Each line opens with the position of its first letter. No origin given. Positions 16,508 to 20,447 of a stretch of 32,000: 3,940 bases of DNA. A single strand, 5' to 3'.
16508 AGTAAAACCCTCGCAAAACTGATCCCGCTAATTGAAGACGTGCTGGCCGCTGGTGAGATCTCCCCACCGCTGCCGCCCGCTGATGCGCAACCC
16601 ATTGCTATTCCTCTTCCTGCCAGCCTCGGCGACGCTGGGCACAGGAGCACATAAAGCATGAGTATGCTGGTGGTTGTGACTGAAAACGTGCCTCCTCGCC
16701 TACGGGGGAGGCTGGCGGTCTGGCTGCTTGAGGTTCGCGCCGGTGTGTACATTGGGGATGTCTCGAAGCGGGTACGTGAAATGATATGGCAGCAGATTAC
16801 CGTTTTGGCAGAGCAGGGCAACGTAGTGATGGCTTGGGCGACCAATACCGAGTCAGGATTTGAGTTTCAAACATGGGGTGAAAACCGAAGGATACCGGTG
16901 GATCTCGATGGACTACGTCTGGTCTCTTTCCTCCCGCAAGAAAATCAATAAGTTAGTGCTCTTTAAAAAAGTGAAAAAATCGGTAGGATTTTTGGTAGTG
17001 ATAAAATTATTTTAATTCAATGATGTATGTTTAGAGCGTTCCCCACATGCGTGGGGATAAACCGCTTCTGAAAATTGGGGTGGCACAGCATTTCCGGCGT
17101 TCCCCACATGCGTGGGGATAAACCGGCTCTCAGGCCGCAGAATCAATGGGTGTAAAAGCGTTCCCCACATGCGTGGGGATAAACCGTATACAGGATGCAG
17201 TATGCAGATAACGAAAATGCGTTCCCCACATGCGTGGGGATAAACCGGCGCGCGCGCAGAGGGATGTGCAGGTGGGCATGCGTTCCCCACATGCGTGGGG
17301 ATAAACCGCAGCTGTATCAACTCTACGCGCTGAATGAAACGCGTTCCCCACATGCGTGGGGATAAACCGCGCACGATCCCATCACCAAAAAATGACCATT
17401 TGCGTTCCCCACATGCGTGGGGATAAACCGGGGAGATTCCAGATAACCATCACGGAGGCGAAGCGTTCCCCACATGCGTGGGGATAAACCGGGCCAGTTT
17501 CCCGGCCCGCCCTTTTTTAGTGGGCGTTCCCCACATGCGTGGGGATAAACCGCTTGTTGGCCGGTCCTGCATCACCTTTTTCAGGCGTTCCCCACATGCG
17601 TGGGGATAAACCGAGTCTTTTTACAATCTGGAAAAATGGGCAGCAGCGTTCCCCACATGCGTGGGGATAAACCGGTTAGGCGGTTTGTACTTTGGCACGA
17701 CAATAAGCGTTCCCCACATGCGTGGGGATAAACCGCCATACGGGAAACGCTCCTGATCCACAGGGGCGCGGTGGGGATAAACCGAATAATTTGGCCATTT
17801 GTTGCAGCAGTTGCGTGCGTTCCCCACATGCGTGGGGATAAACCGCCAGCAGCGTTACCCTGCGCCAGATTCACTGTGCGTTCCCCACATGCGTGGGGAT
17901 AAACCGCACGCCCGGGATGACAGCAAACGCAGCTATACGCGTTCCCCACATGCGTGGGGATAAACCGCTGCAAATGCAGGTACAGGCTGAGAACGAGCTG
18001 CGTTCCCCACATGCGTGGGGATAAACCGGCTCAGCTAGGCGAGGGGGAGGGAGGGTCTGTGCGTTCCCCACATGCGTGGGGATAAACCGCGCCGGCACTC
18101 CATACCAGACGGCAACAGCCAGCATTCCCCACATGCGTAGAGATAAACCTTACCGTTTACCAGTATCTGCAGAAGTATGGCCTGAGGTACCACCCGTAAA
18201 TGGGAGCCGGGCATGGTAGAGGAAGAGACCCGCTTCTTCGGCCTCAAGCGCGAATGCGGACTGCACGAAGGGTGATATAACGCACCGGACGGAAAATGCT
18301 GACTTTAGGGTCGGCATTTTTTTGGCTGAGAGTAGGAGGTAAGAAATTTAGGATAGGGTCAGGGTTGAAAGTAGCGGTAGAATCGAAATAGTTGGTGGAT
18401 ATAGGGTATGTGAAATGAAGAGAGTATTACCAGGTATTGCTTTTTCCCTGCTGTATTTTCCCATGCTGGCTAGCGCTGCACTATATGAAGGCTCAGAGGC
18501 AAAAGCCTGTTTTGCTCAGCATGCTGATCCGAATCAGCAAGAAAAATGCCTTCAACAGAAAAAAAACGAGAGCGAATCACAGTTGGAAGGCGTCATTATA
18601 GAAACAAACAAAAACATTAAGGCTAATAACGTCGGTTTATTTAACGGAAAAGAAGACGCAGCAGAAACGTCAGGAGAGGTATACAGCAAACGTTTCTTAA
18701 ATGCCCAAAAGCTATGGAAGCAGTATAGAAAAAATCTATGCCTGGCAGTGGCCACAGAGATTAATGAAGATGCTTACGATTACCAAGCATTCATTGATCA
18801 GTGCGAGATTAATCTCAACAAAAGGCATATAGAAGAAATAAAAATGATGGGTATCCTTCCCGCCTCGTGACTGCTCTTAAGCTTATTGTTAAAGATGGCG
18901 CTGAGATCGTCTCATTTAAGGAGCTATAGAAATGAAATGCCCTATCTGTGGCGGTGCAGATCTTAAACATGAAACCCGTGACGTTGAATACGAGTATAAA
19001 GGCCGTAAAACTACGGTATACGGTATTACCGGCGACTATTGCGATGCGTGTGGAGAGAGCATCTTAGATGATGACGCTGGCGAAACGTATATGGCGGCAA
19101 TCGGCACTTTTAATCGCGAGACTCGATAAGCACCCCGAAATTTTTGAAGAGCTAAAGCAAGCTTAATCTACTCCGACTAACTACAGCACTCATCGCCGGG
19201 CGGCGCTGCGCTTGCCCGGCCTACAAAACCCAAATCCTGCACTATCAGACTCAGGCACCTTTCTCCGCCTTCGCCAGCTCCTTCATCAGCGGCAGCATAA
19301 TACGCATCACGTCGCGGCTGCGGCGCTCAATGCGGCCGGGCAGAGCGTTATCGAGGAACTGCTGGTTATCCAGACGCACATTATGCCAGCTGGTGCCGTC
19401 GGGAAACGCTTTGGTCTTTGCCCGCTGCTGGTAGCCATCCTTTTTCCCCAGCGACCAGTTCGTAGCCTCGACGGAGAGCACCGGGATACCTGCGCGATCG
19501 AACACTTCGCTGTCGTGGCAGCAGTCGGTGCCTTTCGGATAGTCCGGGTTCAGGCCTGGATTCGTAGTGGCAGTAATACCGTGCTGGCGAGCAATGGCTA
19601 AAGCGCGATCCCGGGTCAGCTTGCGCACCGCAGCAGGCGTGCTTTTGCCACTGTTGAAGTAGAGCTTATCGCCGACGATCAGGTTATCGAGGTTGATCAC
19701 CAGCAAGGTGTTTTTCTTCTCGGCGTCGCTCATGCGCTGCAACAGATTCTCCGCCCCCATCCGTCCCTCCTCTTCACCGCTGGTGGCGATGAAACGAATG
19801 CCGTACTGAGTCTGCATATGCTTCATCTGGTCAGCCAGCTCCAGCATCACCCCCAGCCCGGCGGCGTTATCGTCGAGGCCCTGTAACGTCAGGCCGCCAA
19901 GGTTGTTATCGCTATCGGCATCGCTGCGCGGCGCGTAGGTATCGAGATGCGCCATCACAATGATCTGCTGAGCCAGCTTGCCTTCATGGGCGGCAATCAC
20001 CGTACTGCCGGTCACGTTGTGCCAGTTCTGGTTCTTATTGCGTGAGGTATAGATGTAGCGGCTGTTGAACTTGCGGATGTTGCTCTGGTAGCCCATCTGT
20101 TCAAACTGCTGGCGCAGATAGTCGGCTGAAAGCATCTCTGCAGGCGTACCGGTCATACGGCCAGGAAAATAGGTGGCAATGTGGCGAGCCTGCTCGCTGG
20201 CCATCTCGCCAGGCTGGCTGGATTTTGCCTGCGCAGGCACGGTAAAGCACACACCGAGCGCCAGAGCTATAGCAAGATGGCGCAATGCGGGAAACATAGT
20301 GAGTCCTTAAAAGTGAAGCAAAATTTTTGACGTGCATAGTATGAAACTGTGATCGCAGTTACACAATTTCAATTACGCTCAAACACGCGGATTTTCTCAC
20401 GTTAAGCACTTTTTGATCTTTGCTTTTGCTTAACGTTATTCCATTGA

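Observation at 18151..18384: A diverged dead copy of the cysH 3' end plus terminator abuts the last CRISPR repeat, so the roughly 13-kb CRISPR-Cas/TA block is bracketed by direct repeats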

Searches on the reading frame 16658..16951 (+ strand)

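Call 6: search_protein_families(library=ncbifam, proteins=[window:16658-16951:+])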
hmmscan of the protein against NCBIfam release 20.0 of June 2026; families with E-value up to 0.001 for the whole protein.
window:16658-16951:+ (97 aa): 1 family
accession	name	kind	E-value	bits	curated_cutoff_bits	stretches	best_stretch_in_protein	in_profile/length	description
TIGR01873.1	cas_CT1978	equivalog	8.6e-40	134.8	33.15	1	3-88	1-87/87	type I-E CRISPR-associated endoribonuclease Cas2e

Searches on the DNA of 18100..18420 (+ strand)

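Call 19: search_dna_similar(query=window:18100-18420:+, collection=ecoli_genomes, mode=distant, max_rows=15)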
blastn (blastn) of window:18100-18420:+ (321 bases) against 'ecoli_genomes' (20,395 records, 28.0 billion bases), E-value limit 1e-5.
Records with a match: 5421; places in all: 5421; records where one place covers at least 80% of the query: 0.
Genomes with a match: 5421 of 5426; with a place that covers at least 80% of the query: 0. Places per genome that has any: lowest 1, median 1, highest 1. On chromosomes: 5421 places; on plasmids: 0.
Best place of each record, by identity: 80-90% 275; 60-80% 5146.
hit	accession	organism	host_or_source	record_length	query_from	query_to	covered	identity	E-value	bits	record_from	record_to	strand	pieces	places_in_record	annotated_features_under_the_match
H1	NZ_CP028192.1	Escherichia coli strain CFSAN018748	tissue and/or biological fluid swine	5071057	89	188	31%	79.0%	1e-13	87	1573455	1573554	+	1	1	cysH: phosphoadenosine phosphosulfate reductase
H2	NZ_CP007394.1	Escherichia coli strain ST2747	-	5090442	89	188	31%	79.0%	1e-13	87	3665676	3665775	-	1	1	cysH: phosphoadenosine phosphosulfate reductase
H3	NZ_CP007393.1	Escherichia coli strain ST2747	-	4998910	89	188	31%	79.0%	1e-13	87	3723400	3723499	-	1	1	cysH: phosphoadenosine phosphosulfate reductase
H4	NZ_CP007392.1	Escherichia coli strain ST2747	-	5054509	89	188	31%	79.0%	1e-13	87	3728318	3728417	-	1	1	cysH: phosphoadenosine phosphosulfate reductase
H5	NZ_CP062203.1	Escherichia coli strain K_EC180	swine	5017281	89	188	31%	79.0%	1e-13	87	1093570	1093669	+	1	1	cysH: phosphoadenosine phosphosulfate reductase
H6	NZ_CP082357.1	Escherichia coli strain VCSW7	Top soil and leaf litter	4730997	89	188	31%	79.0%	1e-13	87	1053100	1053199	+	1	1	cysH: phosphoadenosine phosphosulfate reductase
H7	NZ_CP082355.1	Escherichia coli strain VCSW5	Soil/drain sediment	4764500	89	188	31%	79.0%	1e-13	87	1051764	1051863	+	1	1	cysH: phosphoadenosine phosphosulfate reductase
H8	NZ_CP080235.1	Escherichia coli O139:H1 strain W13-16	Sus scrofa scrofa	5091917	89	188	31%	79.0%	1e-13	87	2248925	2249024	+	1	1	cysH: phosphoadenosine phosphosulfate reductase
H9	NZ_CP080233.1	Escherichia coli O139:H1 strain P15-25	Sus scrofa domesticus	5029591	89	188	31%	79.0%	1e-13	87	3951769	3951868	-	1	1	cysH: phosphoadenosine phosphosulfate reductase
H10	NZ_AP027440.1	Escherichia coli strain EC556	Sus scrofa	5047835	89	188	31%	79.0%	1e-13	87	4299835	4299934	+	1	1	cysH: phosphoadenosine phosphosulfate reductase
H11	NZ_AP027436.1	Escherichia coli strain EC571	Sus scrofa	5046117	89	188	31%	79.0%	1e-13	87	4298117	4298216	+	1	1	cysH: phosphoadenosine phosphosulfate reductase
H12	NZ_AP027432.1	Escherichia coli strain EC581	Sus scrofa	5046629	89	188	31%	79.0%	1e-13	87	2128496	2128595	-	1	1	cysH: phosphoadenosine phosphosulfate reductase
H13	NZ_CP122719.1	Escherichia coli strain ETEC1748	Sus scrofa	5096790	89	188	31%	79.0%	1e-13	87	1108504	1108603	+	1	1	cysH: phosphoadenosine phosphosulfate reductase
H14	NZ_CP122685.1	Escherichia coli strain ETEC4067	Sus scrofa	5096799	89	188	31%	79.0%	1e-13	87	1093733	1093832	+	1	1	cysH: phosphoadenosine phosphosulfate reductase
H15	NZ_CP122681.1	Escherichia coli strain ETEC4068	Sus scrofa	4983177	89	188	31%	79.0%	1e-13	87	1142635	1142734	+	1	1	cysH: phosphoadenosine phosphosulfate reductase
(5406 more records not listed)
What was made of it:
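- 5421 E. coli genomes have one cysH match each (call 19).
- Tried and rejected: Each has only its own cysH, so the relic is not part of the E. coli type I-E locus (call 19).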

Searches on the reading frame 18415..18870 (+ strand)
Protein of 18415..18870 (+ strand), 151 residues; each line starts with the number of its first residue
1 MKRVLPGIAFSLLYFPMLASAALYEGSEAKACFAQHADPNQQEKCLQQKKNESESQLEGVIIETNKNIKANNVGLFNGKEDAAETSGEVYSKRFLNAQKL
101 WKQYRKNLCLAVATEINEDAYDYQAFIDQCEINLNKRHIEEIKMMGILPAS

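Call 6: search_protein_families(library=ncbifam, proteins=[window:18415-18870:+])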
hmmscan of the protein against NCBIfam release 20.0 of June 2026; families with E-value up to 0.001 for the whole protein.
window:18415-18870:+ (151 aa): 0 families

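Call 8: find_encoding_contigs(protein=window:18415-18870:+, flank=10000, max_places=10)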
Protein window:18415-18870:+ (151 aa): 4 contigs read that carry it; 4 places shown.
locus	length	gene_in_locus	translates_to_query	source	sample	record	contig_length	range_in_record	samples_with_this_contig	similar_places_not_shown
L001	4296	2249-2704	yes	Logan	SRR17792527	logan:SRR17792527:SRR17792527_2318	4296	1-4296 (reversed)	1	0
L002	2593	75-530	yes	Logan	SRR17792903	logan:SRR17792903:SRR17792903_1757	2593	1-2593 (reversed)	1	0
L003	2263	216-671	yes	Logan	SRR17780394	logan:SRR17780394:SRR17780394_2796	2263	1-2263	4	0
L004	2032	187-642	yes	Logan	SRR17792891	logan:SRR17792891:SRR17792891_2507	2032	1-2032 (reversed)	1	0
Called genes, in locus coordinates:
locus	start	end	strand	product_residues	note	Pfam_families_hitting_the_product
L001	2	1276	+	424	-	?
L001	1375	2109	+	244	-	PF01507:PAPS_reduct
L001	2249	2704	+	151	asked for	-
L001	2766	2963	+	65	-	PF15731:MqsA_antitoxin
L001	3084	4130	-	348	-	PF04389:Peptidase_M28, PF01546:Peptidase_M20 (weak)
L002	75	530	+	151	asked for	-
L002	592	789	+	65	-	PF15731:MqsA_antitoxin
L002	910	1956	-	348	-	PF04389:Peptidase_M28, PF01546:Peptidase_M20 (weak)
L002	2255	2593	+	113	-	PF01507:PAPS_reduct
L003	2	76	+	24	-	?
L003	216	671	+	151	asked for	-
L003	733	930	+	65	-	PF15731:MqsA_antitoxin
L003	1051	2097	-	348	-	PF04389:Peptidase_M28, PF01546:Peptidase_M20 (weak)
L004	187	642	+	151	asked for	-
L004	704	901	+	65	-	PF15731:MqsA_antitoxin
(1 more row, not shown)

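Call 12: find_related_loci(query=window:18415-18870:+, collection=genome_contigs, flank=10000)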
Query window:18415-18870:+ (151 aa) in genome_contigs; peptide patterns used: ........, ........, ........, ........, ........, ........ (x = any residue, [..] = any of these).
209 stretches matched a pattern; 6 encode a relative of the query (tblastn E <= 1e-3); 6 distinct loci.
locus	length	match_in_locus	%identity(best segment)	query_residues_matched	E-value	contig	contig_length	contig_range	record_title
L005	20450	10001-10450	92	1-150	2e-92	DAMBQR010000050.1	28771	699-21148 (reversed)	MAG TPA_asm: Pseudescherichia sp. isolate CTOTU49166 NODE_78_length_28771_cov_10.135360, whole genome shotgun sequence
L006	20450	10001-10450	83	1-150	3e-83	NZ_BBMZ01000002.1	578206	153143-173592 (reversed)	Pseudescherichia vulneris NBRC 102420, whole genome shotgun sequence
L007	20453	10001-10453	81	1-151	1e-81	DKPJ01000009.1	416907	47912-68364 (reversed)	MAG TPA_asm: Enterobacteriaceae bacterium UBA7338 UBA7338_contig_8, whole genome shotgun sequence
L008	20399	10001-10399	56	15-147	4e-52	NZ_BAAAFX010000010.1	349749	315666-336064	Tatumella terrea strain JCM 8887 sequence10, whole genome shotgun sequence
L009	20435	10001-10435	62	8-150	9e-52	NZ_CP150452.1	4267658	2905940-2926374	Dryocola sp. BD586 chromosome, complete genome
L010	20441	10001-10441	56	1-149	5e-51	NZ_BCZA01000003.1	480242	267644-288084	Pantoea agglomerans NBRC 102470, whole genome shotgun sequence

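Call 31: find_related_loci(query=window:18415-18870:+, collection=metagenome_contigs, flank=10000)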
Query window:18415-18870:+ (151 aa) in metagenome_contigs; peptide patterns used: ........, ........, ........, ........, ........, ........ (x = any residue, [..] = any of these).
287 stretches matched a pattern; 9 encode a relative of the query (tblastn E <= 1e-3); 9 distinct loci.
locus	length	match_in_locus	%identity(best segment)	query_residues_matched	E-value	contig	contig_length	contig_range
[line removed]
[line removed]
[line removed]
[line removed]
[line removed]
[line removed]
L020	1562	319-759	56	1-149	8e-53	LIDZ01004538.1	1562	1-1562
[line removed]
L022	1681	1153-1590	54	1-147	4e-46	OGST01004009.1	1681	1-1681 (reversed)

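Call 32: find_homologous_proteins(query=window:18415-18870:+, max_evalue=1e-20)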
Query window:18415-18870:+ (151 aa): 32 proteins with E <= 1e-20 among 45 candidates.
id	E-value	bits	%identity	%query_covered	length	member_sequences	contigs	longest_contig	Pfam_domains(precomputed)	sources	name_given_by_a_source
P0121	3.9e-90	317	97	100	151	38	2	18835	-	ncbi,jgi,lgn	-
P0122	3.6e-85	301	92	100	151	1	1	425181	-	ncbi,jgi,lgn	-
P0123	1.5e-80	286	87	100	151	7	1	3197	-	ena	-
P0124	1.9e-78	279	84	100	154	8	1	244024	-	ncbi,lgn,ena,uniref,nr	ncbi:lysozyme inhibitor LprI family protein [Pseudescherichia vulneris]|uniref:lysozyme inhibitor Lp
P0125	1.0e-77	277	84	100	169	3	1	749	-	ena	-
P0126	1.0e-76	274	83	100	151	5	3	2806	-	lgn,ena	-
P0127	1.8e-74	266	81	100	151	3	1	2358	-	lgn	-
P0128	1.9e-74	266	82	100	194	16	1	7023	-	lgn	-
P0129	7.5e-73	261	79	100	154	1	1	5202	-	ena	-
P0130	1.9e-64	234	71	99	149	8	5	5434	PF07007.18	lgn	-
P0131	8.5e-52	193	59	100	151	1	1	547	-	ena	-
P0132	1.1e-51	193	88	69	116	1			-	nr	nr:lysozyme inhibitor LprI family protein [Pseudescherichia vulneris]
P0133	1.5e-51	192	59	100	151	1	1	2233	-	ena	-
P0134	8.1e-51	190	64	90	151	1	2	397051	PF07007.18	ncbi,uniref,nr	ncbi:DUF1311 domain-containing protein [Erwiniaceae bacterium BAC15a-03b]|uniref:DUF1311 domain-cont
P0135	5.1e-50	187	63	93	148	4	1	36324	PF07007.18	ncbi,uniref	ncbi:lysozyme inhibitor LprI family protein [Erwinia mallotivora]|uniref:lysozyme inhibitor LprI fam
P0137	2.3e-47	179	56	99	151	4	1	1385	PF07007.18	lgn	-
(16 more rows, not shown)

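Call 34: find_encoding_contigs(protein=P0121, flank=10000, max_places=10)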
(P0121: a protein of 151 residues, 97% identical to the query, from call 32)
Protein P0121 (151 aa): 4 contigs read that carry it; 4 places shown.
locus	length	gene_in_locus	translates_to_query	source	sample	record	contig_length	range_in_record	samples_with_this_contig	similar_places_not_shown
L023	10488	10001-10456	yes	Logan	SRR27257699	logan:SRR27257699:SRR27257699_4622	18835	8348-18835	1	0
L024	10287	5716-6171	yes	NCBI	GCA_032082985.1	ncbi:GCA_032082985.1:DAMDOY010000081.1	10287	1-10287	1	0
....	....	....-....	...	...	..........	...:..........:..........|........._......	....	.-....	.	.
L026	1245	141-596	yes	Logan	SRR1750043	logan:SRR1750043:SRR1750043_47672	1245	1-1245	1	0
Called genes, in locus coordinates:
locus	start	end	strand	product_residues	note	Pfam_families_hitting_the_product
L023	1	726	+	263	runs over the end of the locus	PF01503:PRA-PH (faint), PF03819:MazG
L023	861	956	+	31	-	-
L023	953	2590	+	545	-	PF06418:CTP_synth_N, PF00117:GATase, PF07722:Peptidase_C26 (weak)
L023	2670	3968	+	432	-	PF03952:Enolase_N, PF00113:Enolase_C, PF13378:MR_MLE_C (weak)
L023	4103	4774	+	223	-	PF04055:Radical_SAM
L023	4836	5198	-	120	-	PF01242:PTPS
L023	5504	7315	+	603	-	PF00258:Flavodoxin_1, PF00667:FAD_binding_1, PF00175:NAD_binding_1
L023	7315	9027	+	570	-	PF03460:NIR_SIR_ferr, PF01077:NIR_SIR, PF03460:NIR_SIR_ferr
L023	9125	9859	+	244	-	PF01507:PAPS_reduct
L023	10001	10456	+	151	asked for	-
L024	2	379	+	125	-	?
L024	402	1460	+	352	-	PF09344:Cas_CT1975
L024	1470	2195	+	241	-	PF09704:Cas_Cas5d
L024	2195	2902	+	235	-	PF08798:CRISPR_assoc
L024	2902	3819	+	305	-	PF01867:Cas_Cas1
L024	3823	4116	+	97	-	PF09707:Cas_Cas2CT1978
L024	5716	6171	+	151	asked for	-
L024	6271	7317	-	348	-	PF04389:Peptidase_M28, PF01546:Peptidase_M20 (weak)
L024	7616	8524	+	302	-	PF01507:PAPS_reduct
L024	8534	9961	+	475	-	PF00009:GTP_EFTU, PF01926:MMR_HSR1 (faint), PF03144:GTP_EFTU_D2, PF22594:GTP-eEF1A_C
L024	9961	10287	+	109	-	?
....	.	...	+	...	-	?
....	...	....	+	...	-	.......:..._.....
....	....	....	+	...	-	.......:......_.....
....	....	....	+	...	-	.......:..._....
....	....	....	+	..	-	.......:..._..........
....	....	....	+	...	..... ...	-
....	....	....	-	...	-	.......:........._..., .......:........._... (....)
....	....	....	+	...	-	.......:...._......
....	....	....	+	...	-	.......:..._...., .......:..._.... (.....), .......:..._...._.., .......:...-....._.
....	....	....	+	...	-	?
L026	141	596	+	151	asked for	-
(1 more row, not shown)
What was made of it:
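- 18415..18870 (+): DUF1311/LprI-like gene. It follows the intact cysH in CRISPR-less relatives. Contexts in calls 8, 12 and 34.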

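Call 35: find_encoding_contigs(protein=P0122, flank=10000, max_places=6)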
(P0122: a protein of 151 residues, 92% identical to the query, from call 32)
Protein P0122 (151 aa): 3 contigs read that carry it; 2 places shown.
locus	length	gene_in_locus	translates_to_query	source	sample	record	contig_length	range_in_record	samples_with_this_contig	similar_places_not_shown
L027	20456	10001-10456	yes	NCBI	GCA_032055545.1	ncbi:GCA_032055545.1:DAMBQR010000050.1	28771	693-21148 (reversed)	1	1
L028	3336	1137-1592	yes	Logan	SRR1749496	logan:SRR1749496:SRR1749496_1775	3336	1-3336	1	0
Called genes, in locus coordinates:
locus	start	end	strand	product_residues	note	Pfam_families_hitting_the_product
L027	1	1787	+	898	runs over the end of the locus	PF18019:Cas3_HD, PF00270:DEAD (faint), PF22590:Cas3-like_C_2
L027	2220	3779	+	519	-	PF09481:CRISPR_Cse1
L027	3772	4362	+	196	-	PF09485:CRISPR_Cse2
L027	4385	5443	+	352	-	PF09344:Cas_CT1975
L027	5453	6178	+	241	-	PF09704:Cas_Cas5d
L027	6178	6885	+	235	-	PF08798:CRISPR_assoc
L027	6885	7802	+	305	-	PF01867:Cas_Cas1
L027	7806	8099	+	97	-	PF09707:Cas_Cas2CT1978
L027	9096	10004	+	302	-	PF01471:PG_binding_1 (faint)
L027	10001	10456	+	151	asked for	-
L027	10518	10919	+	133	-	PF15731:MqsA_antitoxin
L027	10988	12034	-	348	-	PF05343:Peptidase_M42 (faint), PF04389:Peptidase_M28, PF01546:Peptidase_M20 (weak)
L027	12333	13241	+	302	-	PF01507:PAPS_reduct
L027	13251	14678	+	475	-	PF00009:GTP_EFTU, PF01926:MMR_HSR1 (faint), PF03144:GTP_EFTU_D2 (weak), PF22594:GTP-eEF1A_C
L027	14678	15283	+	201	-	PF01583:APS_kinase, PF13671:AAA_33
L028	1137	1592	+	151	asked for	-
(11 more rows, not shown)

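Call 61: search_protein_families(library=pfam, proteins=[window:18415-18870:+, L005:9096-10004:+], max_evalue=0.01)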
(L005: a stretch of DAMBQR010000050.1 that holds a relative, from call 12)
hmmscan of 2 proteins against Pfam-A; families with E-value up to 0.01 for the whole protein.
window:18415-18870:+ (151 aa): 1 family
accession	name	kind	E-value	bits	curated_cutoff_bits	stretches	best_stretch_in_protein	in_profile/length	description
PF07007.17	LprI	-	0.00016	22.4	22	1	40-141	9-105/106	Lysozyme inhibitor LprI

L005:9096-10004:+ (302 aa): 1 family
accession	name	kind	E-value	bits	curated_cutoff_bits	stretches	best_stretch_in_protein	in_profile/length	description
PF01471.23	PG_binding_1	-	2.6e-05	24.7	23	1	24-75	3-49/57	Putative peptidoglycan binding domain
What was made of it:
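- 18415..18870 (+): Pfam PF07007, E = 1.6e-4 (call 61).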

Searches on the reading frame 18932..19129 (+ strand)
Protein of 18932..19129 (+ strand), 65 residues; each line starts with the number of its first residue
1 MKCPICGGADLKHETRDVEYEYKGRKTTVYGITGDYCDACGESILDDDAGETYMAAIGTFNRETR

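Call 61: search_protein_families(library=pfam, proteins=[window:18932-19129:+], max_evalue=0.01)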
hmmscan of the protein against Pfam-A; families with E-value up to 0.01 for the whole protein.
window:18932-19129:+ (65 aa): 4 families
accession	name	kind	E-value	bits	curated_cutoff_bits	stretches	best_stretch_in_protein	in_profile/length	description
PF15731.11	MqsA_antitoxin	-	2.8e-21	76.4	30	1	1-63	1-63/131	Antitoxin component of bacterial toxin-antitoxin system, MqsA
PF14354.12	Lar_restr_allev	-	1.2e-05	25.9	28.6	1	2-59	5-53/58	Restriction alleviation protein Lar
PF13248.11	Zn_ribbon_3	-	0.0079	16.1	27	0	36-49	4-16/26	zinc-ribbon domain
PF08271.17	Zn_Ribbon_TF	-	0.0091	16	29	0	1-17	1-17/43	TFIIB zinc-binding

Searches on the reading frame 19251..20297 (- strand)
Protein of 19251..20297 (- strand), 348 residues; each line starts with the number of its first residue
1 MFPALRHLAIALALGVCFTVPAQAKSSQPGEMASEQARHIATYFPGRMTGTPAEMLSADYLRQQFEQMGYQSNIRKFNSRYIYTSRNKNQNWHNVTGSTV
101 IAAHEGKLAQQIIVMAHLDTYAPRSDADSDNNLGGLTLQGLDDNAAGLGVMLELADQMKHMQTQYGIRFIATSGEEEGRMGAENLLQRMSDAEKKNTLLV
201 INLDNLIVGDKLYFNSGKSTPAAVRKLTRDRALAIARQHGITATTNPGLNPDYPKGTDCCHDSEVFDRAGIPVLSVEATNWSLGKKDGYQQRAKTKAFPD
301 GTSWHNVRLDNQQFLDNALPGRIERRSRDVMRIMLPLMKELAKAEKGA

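Call 6: search_protein_families(library=ncbifam, proteins=[window:19251-20297:-])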
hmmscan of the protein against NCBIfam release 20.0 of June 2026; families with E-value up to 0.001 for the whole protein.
window:19251-20297:- (348 aa): 4 families
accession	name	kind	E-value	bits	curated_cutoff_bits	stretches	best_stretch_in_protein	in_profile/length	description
NF007568.0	PRK10199.1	equivalog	3.3e-198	658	298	1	1-346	1-346/346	aminopeptidase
TIGR01900.1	dapE-gram_pos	equivalog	2e-06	27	304.2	1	95-192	43-138/351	succinyl-diaminopimelate desuccinylase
TIGR01883.1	PepT-like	hypoth_equivalog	4.8e-05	22.5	274.25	1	97-195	49-153/361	peptidase T-like protein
NF006365.0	PRK08588.1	subfamily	0.00075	18.9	289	0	145-188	107-152/383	succinyl-diaminopimelate desuccinylase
